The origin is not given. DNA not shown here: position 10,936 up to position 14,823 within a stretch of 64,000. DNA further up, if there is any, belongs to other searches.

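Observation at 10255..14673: Tandem KaiC-like ATPases: one with a roughly 800-aa P/A/S/T-rich disordered tail, the neighbour with Walker A Lys-to-Arg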

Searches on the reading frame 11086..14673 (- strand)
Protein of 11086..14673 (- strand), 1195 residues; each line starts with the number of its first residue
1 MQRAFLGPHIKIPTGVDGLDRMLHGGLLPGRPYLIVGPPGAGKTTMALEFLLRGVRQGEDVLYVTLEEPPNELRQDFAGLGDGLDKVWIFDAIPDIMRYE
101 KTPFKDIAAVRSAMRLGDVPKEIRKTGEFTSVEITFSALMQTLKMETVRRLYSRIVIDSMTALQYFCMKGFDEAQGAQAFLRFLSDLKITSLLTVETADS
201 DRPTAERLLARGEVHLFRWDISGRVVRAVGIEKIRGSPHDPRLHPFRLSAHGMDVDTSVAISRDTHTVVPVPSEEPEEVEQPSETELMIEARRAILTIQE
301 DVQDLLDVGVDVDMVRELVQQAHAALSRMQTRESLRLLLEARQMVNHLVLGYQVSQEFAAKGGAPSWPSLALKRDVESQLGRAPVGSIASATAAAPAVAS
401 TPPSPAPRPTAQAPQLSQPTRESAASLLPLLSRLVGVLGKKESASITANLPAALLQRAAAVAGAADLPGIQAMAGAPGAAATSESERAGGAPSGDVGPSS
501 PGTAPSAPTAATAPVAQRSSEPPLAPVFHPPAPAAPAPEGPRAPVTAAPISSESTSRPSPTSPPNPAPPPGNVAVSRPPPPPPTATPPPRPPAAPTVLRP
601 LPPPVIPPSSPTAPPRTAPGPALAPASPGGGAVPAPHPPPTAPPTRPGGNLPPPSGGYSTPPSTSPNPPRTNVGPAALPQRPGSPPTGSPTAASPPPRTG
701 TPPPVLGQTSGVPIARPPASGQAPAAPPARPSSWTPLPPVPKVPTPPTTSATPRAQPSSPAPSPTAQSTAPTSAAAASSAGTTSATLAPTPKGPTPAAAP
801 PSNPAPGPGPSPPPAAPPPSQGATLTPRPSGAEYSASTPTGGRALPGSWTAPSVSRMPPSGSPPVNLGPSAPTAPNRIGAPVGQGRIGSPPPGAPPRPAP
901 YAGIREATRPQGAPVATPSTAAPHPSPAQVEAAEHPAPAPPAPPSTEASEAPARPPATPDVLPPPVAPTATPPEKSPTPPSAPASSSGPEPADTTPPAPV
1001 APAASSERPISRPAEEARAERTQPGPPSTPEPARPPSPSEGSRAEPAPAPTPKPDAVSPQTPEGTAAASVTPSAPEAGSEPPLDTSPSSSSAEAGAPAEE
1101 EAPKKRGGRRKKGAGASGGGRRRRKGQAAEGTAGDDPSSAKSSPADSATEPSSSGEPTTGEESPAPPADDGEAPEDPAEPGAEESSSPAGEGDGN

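Call 3: search_protein_families(library=pfam, proteins=[window:11086-14673:-], max_evalue=0.01)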
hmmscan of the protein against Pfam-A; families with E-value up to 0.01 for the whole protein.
window:11086-14673:- (1195 aa): 9 families
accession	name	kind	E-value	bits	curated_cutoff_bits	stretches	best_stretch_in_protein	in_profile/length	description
PF06745.19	ATPase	-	7.8e-34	117.5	26.6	1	12-256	1-227/231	KaiC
PF13479.12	AAA_24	-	2.3e-05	24.7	27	1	33-177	5-90/195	AAA domain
PF13481.12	AAA_25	-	5.4e-05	23.3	27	1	23-84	25-98/195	AAA domain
PF01695.23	IstB_IS21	-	0.00029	20.9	24.1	1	34-74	96-136/238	IstB-like ATP binding protein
PF13173.12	AAA_14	-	0.0017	18.8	27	1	31-78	3-49/129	AAA domain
PF13401.12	AAA_22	-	0.0019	18.9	27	1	33-77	8-51/130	AAA domain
PF03796.21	DnaB_C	-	0.0022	17.9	27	1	12-75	2-65/255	DnaB-like helicase C terminal domain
PF20720.3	nSTAND3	-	0.0041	17.3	27.2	1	34-64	21-51/155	Novel STAND NTPase 3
PF07088.17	GvpD_P-loop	-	0.0044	17.4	24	1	29-93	9-72/189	GvpD gas vesicle protein, P-loop domain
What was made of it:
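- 13894..14646 (-): KaiC/RecA-like ATPase domain, residues about 10-260. Pfam PF06745 E 7.8e-34 (call 3).
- Checked: Pfam KaiC (PF06745) covers residues 12-256 with E 7.8e-34 (call 3).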

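Call 4: search_protein_families(library=ncbifam, proteins=[window:11086-14673:-], max_evalue=0.01)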
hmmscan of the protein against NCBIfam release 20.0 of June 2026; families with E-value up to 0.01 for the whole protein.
window:11086-14673:- (1195 aa): 14 families
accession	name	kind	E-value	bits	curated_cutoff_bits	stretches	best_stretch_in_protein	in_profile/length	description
NF006799.0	PRK09302.1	equivalog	3.5e-29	101.7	408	2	11-255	12-238/515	circadian clock protein KaiC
TIGR03880.1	KaiC_arch_3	hypoth_equivalog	2.6e-18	66.4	249.45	1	15-86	1-72/224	KaiC domain-containing protein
TIGR03877.1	thermo_KaiC_1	hypoth_equivalog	6.7e-18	65.1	307.25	1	11-257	3-234/238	KaiC domain-containing protein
TIGR03881.1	KaiC_arch_4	hypoth_equivalog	1.2e-17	64.3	247.8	1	11-248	2-220/231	KaiC domain-containing protein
TIGR02655.1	circ_KaiC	equivalog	6.9e-14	51.4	546.25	1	11-255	2-228/484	circadian clock protein KaiC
TIGR00416.1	sms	equivalog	5.3e-08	32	403.05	1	10-70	74-134/454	DNA repair protein RadA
TIGR03600.1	phage_DnaB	exception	8e-07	28.4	498.65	1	12-138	177-296/421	phage replicative helicase, DnaB family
NF004629.0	PRK05973.1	equivalog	2.7e-05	23.3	156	1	23-83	57-117/237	DNA helicase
NF006861.0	PRK09361.1-1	equivalog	3.3e-05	23.5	278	1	11-67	4-60/235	DNA repair and recombination protein RadB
NF004723.0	PRK06067.1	subfamily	0.00037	20.1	194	0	12-71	16-75/243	flagellar accessory protein FlaH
TIGR02237.1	recomb_radB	equivalog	0.0013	18.6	172.4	1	19-67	1-49/210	DNA repair and recombination protein RadB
TIGR03878.1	thermo_KaiC_2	hypoth_equivalog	0.0015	17.9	232.2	0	35-73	41-79/259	KaiC domain-containing protein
NF052589.1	ArlH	equivalog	0.0016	18.2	215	0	15-68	5-58/229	archaellum protein ArlH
NF006306.0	PRK08506.1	equivalog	0.0071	15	596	0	11-73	174-235/472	replicative DNA helicase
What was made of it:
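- Closest known: Archaeal single-domain KaiC-like ATPases. Different: Scores are below the cutoffs of all NCBIfam archaeal KaiC subfamilies and of ArlH and RadB (call 4).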

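Call 13: find_homologous_proteins(query=window:11086-14673:-, max_evalue=0.00001)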
Query window:11086-14673:- (1195 aa): 240 proteins with E <= 0.00001 among 8000 candidates; the best 120 are listed.
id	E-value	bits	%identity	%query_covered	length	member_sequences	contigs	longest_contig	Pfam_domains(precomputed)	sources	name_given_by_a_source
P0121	1.5e-223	764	78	39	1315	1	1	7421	PF06745.20,PF13479.13,PF23442.2,PF13481.13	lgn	-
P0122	1.6e-169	585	62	38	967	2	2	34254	PF06745.20,PF23442.2,PF13481.13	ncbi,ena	-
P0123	4.2e-156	540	57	38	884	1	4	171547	PF06745.20,PF13481.13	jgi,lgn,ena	jgi:KaiC/GvpD/RAD55 family RecA-like ATPase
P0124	9.7e-156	539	59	38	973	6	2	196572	PF06745.20,PF13481.13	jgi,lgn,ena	-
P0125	2.7e-153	531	50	50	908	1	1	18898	PF06745.20,PF13481.13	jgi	jgi:KaiC/GvpD/RAD55 family RecA-like ATPase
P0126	2.1e-149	518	61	41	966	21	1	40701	PF06745.20,PF23442.2,PF13481.13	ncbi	-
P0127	2.6e-148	514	55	38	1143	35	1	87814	PF06745.20,PF13481.13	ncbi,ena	-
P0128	1.3e-143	499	55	38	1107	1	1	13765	PF06745.20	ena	-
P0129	2.3e-143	498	55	38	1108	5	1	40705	PF06745.20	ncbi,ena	-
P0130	8.3e-141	489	45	54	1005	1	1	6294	PF06745.20,PF23442.2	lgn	-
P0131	4.7e-121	424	55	38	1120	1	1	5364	PF06745.20,PF13479.13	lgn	-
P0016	3.4e-113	398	56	29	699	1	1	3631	PF06745.20,PF13479.13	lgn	-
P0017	3.5e-112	395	57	29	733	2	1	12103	PF06745.20,PF13479.13,PF13481.13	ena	-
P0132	2.1e-111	392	-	-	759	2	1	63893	PF06745.20,PF13481.13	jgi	jgi:KaiC/GvpD/RAD55 family RecA-like ATPase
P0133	5.8e-111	391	-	-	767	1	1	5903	PF06745.20,PF13479.13,PF13481.13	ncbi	-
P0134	3.4e-110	388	57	25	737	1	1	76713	PF06745.20,PF13479.13,PF05625.18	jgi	jgi:KaiC/GvpD/RAD55 family RecA-like ATPase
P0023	5.0e-109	384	64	22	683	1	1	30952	PF06745.20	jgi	jgi:KaiC/GvpD/RAD55 family RecA-like ATPase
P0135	7.1e-109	384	51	23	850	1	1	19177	PF06745.20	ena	-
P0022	7.9e-109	384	54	29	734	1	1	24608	PF06745.20,PF13479.13,PF13481.13,PF20720.4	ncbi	-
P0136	1.1e-108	383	-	-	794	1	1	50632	PF06745.20,PF13479.13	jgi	jgi:KaiC/GvpD/RAD55 family RecA-like ATPase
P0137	1.5e-108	383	58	26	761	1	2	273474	PF06745.20,PF13479.13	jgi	jgi:KaiC/GvpD/RAD55 family RecA-like ATPase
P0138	2.4e-108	382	54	29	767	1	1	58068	PF06745.20,PF13479.13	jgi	-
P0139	3.2e-108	382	54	29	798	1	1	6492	PF06745.20,PF13479.13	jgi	jgi:KaiC/GvpD/RAD55 family RecA-like ATPase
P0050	6.2e-108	381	53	30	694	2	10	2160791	PF06745.20,PF13479.13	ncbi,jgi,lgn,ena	-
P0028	1.7e-107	379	-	-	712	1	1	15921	PF06745.20,PF13479.13,PF13481.13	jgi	jgi:KaiC/GvpD/RAD55 family RecA-like ATPase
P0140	2.0e-107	379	52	29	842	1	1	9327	PF06745.20,PF13481.13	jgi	jgi:KaiC/GvpD/RAD55 family RecA-like ATPase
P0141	2.1e-107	379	56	27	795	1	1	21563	PF06745.20,PF13479.13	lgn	-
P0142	2.9e-107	378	53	28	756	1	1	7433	PF06745.20,PF13479.13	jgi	jgi:KaiC/GvpD/RAD55 family RecA-like ATPase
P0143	4.4e-107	378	63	22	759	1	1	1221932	PF06745.20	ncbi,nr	ncbi:MAG: hypothetical protein L3K23_03620 [Thermoplasmata archaeon]|nr:hypothetical protein [Thermo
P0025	4.8e-107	378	53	30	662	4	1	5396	PF06745.20,PF13479.13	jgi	jgi:KaiC/GvpD/RAD55 family RecA-like ATPase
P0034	7.6e-107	377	51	29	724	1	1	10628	PF06745.20,PF13479.13,PF13481.13,PF20720.4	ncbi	-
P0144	7.7e-107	377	53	29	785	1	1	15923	PF06745.20,PF13479.13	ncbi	ncbi:MAG: RAD55 family ATPase [Thermoplasmata archaeon]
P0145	9.6e-107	377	51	29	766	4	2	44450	PF06745.20,PF13479.13,PF13481.13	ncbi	ncbi:MAG: ATPase domain-containing protein [Thermoplasmata archaeon]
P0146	1.3e-106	376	51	29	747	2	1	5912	PF06745.20,PF13479.13,PF13481.13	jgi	jgi:KaiC/GvpD/RAD55 family RecA-like ATPase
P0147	1.8e-106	376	51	29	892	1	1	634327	PF06745.20,PF13481.13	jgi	jgi:KaiC/GvpD/RAD55 family RecA-like ATPase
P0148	4.5e-106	374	52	29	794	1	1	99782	PF06745.20,PF13481.13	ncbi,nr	ncbi:MAG: hypothetical protein L3K14_09710 [Thermoplasmata archaeon]|nr:hypothetical protein [Thermo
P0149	4.7e-106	374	54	29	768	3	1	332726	PF06745.20,PF01695.24,PF13479.13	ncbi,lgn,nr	ncbi:MAG TPA: ATPase domain-containing protein [Thermoplasmata archaeon]|nr:ATPase domain-containing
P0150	4.8e-106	374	52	29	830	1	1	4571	PF06745.20,PF13481.13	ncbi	-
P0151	8.3e-106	374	52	29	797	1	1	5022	PF06745.20,PF13481.13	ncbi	-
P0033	1.4e-105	373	-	-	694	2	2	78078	PF06745.20,PF13479.13,PF13481.13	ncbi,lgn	-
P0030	1.5e-105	373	-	-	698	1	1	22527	PF06745.20,PF13479.13,PF13481.13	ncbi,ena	-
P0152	1.5e-105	373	52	31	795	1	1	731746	PF06745.20,PF13479.13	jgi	jgi:KaiC/GvpD/RAD55 family RecA-like ATPase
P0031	2.6e-105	372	53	29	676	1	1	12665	PF06745.20,PF13479.13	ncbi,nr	ncbi:MAG: hypothetical protein L3K07_06205 [Thermoplasmata archaeon]|nr:hypothetical protein [Thermo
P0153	3.4e-105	372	55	28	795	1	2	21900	PF06745.20,PF13479.13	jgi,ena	-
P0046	4.2e-105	371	52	31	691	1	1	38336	PF06745.20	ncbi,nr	ncbi:MAG TPA: ATPase domain-containing protein [Thermoplasmata archaeon]|nr:ATPase domain-containing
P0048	5.2e-105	371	53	29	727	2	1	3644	PF06745.20,PF13479.13,PF13481.13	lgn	-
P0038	7.1e-105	370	54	28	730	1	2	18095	PF06745.20,PF13479.13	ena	-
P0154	7.6e-105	370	52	31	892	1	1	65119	PF06745.20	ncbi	-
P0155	9.6e-105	370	52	29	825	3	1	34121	PF06745.20,PF13479.13,PF13481.13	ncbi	-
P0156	1.5e-104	369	53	28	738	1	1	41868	PF06745.20,PF13479.13,PF13481.13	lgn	-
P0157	2.7e-104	369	50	29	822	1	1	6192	PF06745.20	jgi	jgi:KaiC/GvpD/RAD55 family RecA-like ATPase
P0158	2.8e-104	368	53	31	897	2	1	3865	PF06745.20,PF13479.13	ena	-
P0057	3.0e-104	368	65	22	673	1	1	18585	PF06745.20,PF13479.13,PF13481.13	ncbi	-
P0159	4.6e-104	368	53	29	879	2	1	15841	PF06745.20,PF13479.13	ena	-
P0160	5.5e-104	368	52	28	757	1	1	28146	PF06745.20,PF13479.13,PF05625.18,PF13481.13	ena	-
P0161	5.8e-104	367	57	25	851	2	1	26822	PF06745.20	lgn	-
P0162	8.0e-104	367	54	29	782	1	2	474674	PF06745.20,PF13479.13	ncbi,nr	ncbi:MAG: hypothetical protein L3J95_00540 [Thermoplasmata archaeon]|nr:hypothetical protein [Thermo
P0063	1.2e-103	366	64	21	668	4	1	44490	PF06745.20,PF13479.13,PF13481.13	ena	-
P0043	1.2e-103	366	60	25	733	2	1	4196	PF06745.20,PF13479.13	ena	-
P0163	1.3e-103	366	63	22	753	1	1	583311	PF06745.20,PF13479.13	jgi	jgi:KaiC/GvpD/RAD55 family RecA-like ATPase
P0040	1.6e-103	366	62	22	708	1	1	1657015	PF06745.20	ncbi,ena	-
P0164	2.3e-103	365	64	22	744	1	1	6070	PF06745.20,PF13479.13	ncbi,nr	ncbi:MAG: hypothetical protein L3K15_09000 [Thermoplasmata archaeon]|nr:hypothetical protein [Thermo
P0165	2.8e-103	365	52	27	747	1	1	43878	PF06745.20,PF13479.13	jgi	jgi:KaiC/GvpD/RAD55 family RecA-like ATPase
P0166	3.3e-103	365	52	29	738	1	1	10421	PF06745.20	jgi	-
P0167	3.6e-103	365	56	26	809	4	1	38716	PF06745.20,PF13479.13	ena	-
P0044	4.9e-103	364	52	27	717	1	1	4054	PF06745.20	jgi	jgi:KaiC/GvpD/RAD55 family RecA-like ATPase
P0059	1.2e-102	363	54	28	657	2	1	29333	PF06745.20,PF13479.13,PF13481.13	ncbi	-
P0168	2.0e-102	362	56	26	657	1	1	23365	PF06745.20,PF13479.13,PF13481.13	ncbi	-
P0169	2.3e-102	362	51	28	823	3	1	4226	PF06745.20,PF13481.13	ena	-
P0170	2.5e-102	362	52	29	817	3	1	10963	PF06745.20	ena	-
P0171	6.0e-102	361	-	-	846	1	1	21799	PF06745.20,PF13479.13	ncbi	ncbi:MAG: ATPase domain-containing protein [Thermoplasmata archaeon]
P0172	8.1e-102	360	-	-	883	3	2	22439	PF06745.20,PF13479.13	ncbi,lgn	-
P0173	9.8e-102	360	61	22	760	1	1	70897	PF06745.20,PF13479.13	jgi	jgi:KaiC/GvpD/RAD55 family RecA-like ATPase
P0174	1.2e-101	360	55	26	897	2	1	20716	PF06745.20,PF13479.13,PF13481.13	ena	-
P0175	1.3e-101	360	53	28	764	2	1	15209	PF06745.20,PF05625.18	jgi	jgi:KaiC/GvpD/RAD55 family RecA-like ATPase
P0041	1.4e-101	360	53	28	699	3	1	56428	PF06745.20,PF13479.13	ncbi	-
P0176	1.5e-101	359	51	29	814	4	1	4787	PF06745.20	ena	-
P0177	1.5e-101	359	56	26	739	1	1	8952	PF06745.20,PF13479.13,PF13481.13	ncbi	-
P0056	1.6e-101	359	49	34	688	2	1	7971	PF06745.20,PF13479.13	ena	-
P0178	1.9e-101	359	53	30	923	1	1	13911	PF06745.20,PF13479.13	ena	-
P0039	2.6e-101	359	52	29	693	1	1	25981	PF06745.20,PF13479.13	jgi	jgi:KaiC/GvpD/RAD55 family RecA-like ATPase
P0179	3.8e-101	358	-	-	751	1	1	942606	PF06745.20,PF13479.13,PF13481.13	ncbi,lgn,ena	-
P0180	4.9e-101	358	53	28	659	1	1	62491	PF06745.20,PF13479.13,PF13481.13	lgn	-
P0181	5.5e-101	358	57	25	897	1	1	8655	PF06745.20,PF13479.13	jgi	jgi:KaiC/GvpD/RAD55 family RecA-like ATPase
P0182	5.6e-101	358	-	-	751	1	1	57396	PF06745.20,PF13479.13,PF13481.13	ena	-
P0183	6.1e-101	357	-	-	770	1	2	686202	PF06745.20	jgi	jgi:KaiC/GvpD/RAD55 family RecA-like ATPase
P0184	8.2e-101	357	63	21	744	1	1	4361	PF06745.20,PF13479.13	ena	-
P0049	8.2e-101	357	52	29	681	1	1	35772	PF06745.20,PF13479.13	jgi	jgi:KaiC/GvpD/RAD55 family RecA-like ATPase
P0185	1.6e-100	356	51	29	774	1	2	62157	PF06745.20,PF13479.13,PF13481.13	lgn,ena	-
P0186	2.5e-100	355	54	26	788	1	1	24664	PF06745.20,PF13479.13,PF13481.13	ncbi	-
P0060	2.7e-100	355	53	28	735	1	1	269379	PF06745.20,PF13479.13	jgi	jgi:KaiC/GvpD/RAD55 family RecA-like ATPase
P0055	2.8e-100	355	52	28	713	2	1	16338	PF06745.20,PF13479.13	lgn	-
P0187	3.1e-100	355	59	23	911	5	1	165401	PF06745.20,PF13479.13,PF13481.13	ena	-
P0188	3.1e-100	355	55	26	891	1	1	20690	PF06745.20,PF13479.13,PF13481.13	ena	-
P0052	3.9e-100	355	63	22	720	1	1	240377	PF06745.20,PF13479.13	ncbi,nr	ncbi:MAG TPA: ATPase domain-containing protein [Thermoplasmata archaeon]|nr:ATPase domain-containing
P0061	4.6e-100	355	54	26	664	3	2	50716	PF06745.20,PF13479.13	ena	-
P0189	5.2e-100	354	49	30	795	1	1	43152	PF06745.20,PF13479.13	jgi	jgi:KaiC/GvpD/RAD55 family RecA-like ATPase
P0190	6.0e-100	354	54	28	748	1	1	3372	PF06745.20,PF13479.13,PF13481.13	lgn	-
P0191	6.1e-100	354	-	-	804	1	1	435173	PF06745.20,PF13479.13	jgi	jgi:KaiC/GvpD/RAD55 family RecA-like ATPase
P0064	6.1e-100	354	-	-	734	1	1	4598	PF06745.20,PF13479.13,PF13481.13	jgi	jgi:KaiC/GvpD/RAD55 family RecA-like ATPase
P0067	7.3e-100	354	52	28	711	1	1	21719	PF06745.20,PF13479.13,PF13481.13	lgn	-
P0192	8.2e-100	354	56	26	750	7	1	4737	PF06745.20,PF13479.13,PF13481.13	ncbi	-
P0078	9.4e-100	353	51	29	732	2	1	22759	PF06745.20,PF13479.13,PF13481.13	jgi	-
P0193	1.1e-99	353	52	29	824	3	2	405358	PF06745.20,PF13479.13,PF13481.13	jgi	-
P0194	1.2e-99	353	50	29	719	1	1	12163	PF06745.20,PF13479.13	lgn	-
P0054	1.7e-99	353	65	21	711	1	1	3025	PF06745.20,PF13479.13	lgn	-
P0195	1.8e-99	353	52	28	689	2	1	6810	PF06745.20,PF13479.13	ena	-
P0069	1.9e-99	352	52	28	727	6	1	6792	PF06745.20,PF13479.13,PF13481.13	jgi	-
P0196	2.4e-99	352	56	26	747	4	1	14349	PF06745.20,PF13479.13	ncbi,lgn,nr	ncbi:MAG TPA: ATPase domain-containing protein [Thermoplasmata archaeon]|nr:ATPase domain-containing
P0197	2.5e-99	352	55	25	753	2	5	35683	PF06745.20,PF13479.13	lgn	-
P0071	3.2e-99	352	51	28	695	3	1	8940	PF06745.20,PF13479.13,PF05625.18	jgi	-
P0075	3.2e-99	352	54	26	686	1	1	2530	PF06745.20,PF13479.13,PF13481.13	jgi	jgi:KaiC/GvpD/RAD55 family RecA-like ATPase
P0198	3.3e-99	352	62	21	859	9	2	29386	PF06745.20,PF13479.13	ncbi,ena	-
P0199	3.8e-99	351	53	27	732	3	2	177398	PF06745.20,PF13479.13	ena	-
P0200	4.0e-99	351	61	22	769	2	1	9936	PF06745.20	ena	-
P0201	4.5e-99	351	52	29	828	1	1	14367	PF06745.20,PF13479.13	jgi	jgi:KaiC/GvpD/RAD55 family RecA-like ATPase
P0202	4.9e-99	351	61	22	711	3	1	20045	PF06745.20,PF13479.13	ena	-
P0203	5.7e-99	351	53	28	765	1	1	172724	PF06745.20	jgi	jgi:KaiC/GvpD/RAD55 family RecA-like ATPase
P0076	6.5e-99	351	53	27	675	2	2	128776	PF06745.20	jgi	-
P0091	6.6e-99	351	55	25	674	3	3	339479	PF06745.20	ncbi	ncbi:MAG: RAD55 family ATPase [Thermoplasmata archaeon]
